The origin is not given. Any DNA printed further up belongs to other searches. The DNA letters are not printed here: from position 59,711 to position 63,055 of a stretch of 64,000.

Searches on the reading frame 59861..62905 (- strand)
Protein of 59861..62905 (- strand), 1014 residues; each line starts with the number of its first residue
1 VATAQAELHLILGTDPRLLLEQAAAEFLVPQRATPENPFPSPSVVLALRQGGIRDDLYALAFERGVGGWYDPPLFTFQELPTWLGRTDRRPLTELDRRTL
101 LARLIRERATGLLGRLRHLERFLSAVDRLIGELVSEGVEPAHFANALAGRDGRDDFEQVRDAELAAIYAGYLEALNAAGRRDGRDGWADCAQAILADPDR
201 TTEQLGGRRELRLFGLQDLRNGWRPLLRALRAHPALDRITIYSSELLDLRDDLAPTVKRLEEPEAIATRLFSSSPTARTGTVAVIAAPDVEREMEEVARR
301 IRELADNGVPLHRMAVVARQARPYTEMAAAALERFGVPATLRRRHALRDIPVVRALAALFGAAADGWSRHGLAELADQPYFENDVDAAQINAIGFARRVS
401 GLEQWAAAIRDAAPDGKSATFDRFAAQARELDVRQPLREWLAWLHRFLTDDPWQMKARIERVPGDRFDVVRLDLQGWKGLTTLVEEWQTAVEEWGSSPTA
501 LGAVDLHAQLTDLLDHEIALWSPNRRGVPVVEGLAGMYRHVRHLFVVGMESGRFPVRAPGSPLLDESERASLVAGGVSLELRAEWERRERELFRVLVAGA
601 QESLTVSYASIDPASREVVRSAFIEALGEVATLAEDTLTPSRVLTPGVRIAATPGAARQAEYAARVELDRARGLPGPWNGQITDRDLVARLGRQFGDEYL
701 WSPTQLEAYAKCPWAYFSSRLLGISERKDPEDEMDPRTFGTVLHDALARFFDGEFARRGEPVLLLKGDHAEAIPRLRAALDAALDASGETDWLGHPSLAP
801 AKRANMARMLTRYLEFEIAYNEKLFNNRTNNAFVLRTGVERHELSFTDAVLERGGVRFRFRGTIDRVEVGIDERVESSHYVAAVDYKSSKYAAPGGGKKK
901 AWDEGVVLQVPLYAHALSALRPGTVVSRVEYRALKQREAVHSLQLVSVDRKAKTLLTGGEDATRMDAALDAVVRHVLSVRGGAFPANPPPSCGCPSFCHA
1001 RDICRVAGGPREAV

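Call 9: search_protein_families(library=pfam, proteins=[window:59861-62905:-], max_evalue=0.01)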
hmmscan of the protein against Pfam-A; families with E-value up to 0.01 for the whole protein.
window:59861-62905:- (1014 aa): 1 family
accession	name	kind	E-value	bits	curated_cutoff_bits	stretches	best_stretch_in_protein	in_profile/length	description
PF12705.13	PDDEXK_1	-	4.3e-29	102.6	22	1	701-1005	2-247/247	PD-(D/E)XK nuclease superfamily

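Call 10: search_protein_families(library=padloc, proteins=[window:59861-62905:-], max_evalue=0.001)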
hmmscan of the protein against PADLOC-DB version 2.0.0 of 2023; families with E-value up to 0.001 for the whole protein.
window:59861-62905:- (1014 aa): 1 family
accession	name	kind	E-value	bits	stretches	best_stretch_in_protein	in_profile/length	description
PDLC00114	GajB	-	6.3e-08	29.6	1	269-447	311-489/635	UrvD helicase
